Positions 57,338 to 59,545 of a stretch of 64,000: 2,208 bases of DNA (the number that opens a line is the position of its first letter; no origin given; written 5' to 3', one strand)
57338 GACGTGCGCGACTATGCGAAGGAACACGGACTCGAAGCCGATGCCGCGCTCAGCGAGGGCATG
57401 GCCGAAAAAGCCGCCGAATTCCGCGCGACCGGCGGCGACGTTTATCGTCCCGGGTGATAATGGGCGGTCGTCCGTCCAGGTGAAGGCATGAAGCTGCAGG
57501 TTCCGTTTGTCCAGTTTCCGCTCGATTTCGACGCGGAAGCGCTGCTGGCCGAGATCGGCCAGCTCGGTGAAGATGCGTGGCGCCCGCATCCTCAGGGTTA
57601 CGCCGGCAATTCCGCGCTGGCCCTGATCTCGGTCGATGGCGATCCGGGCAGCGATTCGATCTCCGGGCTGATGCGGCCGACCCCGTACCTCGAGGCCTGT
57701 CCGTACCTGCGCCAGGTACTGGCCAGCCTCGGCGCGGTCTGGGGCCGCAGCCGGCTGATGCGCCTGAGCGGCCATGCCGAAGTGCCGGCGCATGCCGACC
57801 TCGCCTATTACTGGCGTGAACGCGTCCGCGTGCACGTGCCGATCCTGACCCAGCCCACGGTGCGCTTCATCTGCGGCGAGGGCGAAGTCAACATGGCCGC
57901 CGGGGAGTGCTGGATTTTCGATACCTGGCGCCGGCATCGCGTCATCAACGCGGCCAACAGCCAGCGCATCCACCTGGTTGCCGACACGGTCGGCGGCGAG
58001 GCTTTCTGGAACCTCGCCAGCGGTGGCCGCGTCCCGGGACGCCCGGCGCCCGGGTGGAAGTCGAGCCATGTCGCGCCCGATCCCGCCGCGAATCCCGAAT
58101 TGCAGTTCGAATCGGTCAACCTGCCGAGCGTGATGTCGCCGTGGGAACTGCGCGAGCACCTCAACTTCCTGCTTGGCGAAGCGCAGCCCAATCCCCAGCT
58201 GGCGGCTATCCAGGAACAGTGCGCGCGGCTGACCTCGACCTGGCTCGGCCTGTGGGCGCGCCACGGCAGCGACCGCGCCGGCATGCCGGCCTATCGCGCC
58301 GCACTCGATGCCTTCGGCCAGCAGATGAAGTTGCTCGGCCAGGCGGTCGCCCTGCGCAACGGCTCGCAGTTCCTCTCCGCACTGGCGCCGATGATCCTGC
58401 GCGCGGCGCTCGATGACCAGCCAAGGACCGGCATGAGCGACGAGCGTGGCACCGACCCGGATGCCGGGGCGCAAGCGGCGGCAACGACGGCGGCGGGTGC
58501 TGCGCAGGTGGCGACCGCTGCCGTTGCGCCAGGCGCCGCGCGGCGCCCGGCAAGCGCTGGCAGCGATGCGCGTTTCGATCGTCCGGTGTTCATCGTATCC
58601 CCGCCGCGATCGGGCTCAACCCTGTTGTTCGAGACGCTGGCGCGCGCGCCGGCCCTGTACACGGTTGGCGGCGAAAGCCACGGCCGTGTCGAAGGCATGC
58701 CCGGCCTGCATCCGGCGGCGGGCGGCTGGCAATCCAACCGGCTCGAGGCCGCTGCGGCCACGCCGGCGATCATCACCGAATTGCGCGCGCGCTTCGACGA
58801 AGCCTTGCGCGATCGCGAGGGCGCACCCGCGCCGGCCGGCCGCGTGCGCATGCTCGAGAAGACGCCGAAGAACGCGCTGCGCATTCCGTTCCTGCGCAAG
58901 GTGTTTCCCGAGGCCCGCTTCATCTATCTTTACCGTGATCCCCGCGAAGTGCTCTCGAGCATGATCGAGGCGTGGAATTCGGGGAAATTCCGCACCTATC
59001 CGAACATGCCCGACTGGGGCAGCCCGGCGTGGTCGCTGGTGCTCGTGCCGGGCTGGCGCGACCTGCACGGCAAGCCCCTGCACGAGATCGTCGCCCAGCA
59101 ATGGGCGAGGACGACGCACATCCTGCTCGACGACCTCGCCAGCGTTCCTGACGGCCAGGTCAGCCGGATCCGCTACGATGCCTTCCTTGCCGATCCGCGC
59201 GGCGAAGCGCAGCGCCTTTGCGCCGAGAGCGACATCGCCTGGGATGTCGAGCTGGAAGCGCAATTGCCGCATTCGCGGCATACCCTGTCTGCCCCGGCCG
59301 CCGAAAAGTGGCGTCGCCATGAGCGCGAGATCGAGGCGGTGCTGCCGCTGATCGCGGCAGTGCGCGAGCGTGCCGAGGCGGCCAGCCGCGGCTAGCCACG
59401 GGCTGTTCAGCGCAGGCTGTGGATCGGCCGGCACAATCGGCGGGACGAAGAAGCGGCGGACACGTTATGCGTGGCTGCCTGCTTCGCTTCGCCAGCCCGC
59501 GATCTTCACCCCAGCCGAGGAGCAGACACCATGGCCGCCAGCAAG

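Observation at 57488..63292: Asp/Asn beta-hydroxylase-type cupin paired with a sulfotransferase twice within 6 kb (once fused, once as overlapping genes)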

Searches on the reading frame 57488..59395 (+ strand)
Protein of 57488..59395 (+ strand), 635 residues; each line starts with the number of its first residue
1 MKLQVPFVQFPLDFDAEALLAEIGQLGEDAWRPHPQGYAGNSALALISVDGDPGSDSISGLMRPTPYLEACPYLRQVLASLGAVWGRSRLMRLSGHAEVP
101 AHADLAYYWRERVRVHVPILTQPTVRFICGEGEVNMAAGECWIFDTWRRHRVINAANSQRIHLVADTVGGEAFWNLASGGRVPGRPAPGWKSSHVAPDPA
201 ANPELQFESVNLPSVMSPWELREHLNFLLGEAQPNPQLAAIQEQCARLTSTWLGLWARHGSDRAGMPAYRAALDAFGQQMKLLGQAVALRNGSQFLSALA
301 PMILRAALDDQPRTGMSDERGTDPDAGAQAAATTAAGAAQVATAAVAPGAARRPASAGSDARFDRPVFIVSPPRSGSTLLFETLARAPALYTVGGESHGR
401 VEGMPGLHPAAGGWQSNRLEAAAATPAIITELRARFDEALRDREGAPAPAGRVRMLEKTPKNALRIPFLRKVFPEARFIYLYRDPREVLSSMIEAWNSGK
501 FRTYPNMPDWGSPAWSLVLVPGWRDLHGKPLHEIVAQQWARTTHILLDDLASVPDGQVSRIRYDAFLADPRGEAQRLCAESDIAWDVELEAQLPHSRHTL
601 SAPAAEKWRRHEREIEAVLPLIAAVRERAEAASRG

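Call 3: search_protein_families(library=pfam, proteins=[window:57488-59395:+], max_evalue=0.01)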
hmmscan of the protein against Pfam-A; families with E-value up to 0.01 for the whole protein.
window:57488-59395:+ (635 aa): 4 families
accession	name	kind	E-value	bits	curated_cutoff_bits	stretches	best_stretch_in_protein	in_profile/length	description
PF13469.12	Sulfotransfer_3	-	1.2e-28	101.3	27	1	366-586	1-215/216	Sulfotransferase family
PF05118.21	Asp_Arg_Hydrox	-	2.1e-12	47.6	22.6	1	68-167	53-154/157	Aspartyl/Asparaginyl beta-hydroxylase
PF00685.33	Sulfotransfer_1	-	4.9e-07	29.8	22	1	365-578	2-176/255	Sulfotransferase domain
PF07883.17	Cupin_2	-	0.0023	18.1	27.2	1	125-158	29-62/70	Cupin domain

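Call 4: search_protein_families(library=ncbifam, proteins=[window:57488-59395:+], max_evalue=0.01)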
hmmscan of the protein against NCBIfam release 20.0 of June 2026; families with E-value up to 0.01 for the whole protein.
window:57488-59395:+ (635 aa): 1 family
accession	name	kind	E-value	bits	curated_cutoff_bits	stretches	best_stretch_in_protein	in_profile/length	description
NF052394.1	NodProtNoeE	equivalog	0.00019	20.3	500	1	368-497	12-142/387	nodulation protein NoeE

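Call 7: search_solved_structures(query=window:57488-59395:+, max_evalue=1, show_alignments=3)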
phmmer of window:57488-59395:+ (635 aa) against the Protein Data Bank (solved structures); distinct sequences matched with E-value up to 1: 13.
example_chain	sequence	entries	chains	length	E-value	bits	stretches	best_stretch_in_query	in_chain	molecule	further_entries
4gbm_A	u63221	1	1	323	5.8e-06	28.5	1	342-493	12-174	CurM Sulfotransferase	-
2z6v_A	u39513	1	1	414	0.00095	21.2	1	458-497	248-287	Putative uncharacterized protein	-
8w5z_A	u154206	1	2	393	0.0015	20.5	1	364-493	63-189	Protein-tyrosine sulfotransferase (Fragment)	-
5wrj_A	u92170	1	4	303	0.0016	20.4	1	364-494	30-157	Protein-tyrosine sulfotransferase 1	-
9wp1_A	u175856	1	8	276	0.0016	20.4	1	365-494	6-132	Protein-tyrosine sulfotransferase 1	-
5wri_A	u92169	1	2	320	0.0018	20.3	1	364-494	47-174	Protein-tyrosine sulfotransferase 1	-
4p7w_A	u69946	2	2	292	0.01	17.8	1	65-177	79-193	L-proline cis-4-hydroxylase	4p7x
9wwe_A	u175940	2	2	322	0.015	17.2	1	367-494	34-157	Protein-tyrosine sulfotransferase 2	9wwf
3ap1_A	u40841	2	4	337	0.017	17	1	367-494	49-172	Protein-tyrosine sulfotransferase 2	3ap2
3ap3_A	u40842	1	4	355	0.021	16.7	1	367-494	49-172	Protein-tyrosine sulfotransferase 2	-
1e5r_A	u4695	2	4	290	0.082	14.8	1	60-166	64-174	PROLINE OXIDASE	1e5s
7v4f_B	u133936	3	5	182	0.42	12.5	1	73-169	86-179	Beta-hydroxylase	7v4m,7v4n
4gox_A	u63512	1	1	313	0.6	11.9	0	365-393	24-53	Polyketide synthase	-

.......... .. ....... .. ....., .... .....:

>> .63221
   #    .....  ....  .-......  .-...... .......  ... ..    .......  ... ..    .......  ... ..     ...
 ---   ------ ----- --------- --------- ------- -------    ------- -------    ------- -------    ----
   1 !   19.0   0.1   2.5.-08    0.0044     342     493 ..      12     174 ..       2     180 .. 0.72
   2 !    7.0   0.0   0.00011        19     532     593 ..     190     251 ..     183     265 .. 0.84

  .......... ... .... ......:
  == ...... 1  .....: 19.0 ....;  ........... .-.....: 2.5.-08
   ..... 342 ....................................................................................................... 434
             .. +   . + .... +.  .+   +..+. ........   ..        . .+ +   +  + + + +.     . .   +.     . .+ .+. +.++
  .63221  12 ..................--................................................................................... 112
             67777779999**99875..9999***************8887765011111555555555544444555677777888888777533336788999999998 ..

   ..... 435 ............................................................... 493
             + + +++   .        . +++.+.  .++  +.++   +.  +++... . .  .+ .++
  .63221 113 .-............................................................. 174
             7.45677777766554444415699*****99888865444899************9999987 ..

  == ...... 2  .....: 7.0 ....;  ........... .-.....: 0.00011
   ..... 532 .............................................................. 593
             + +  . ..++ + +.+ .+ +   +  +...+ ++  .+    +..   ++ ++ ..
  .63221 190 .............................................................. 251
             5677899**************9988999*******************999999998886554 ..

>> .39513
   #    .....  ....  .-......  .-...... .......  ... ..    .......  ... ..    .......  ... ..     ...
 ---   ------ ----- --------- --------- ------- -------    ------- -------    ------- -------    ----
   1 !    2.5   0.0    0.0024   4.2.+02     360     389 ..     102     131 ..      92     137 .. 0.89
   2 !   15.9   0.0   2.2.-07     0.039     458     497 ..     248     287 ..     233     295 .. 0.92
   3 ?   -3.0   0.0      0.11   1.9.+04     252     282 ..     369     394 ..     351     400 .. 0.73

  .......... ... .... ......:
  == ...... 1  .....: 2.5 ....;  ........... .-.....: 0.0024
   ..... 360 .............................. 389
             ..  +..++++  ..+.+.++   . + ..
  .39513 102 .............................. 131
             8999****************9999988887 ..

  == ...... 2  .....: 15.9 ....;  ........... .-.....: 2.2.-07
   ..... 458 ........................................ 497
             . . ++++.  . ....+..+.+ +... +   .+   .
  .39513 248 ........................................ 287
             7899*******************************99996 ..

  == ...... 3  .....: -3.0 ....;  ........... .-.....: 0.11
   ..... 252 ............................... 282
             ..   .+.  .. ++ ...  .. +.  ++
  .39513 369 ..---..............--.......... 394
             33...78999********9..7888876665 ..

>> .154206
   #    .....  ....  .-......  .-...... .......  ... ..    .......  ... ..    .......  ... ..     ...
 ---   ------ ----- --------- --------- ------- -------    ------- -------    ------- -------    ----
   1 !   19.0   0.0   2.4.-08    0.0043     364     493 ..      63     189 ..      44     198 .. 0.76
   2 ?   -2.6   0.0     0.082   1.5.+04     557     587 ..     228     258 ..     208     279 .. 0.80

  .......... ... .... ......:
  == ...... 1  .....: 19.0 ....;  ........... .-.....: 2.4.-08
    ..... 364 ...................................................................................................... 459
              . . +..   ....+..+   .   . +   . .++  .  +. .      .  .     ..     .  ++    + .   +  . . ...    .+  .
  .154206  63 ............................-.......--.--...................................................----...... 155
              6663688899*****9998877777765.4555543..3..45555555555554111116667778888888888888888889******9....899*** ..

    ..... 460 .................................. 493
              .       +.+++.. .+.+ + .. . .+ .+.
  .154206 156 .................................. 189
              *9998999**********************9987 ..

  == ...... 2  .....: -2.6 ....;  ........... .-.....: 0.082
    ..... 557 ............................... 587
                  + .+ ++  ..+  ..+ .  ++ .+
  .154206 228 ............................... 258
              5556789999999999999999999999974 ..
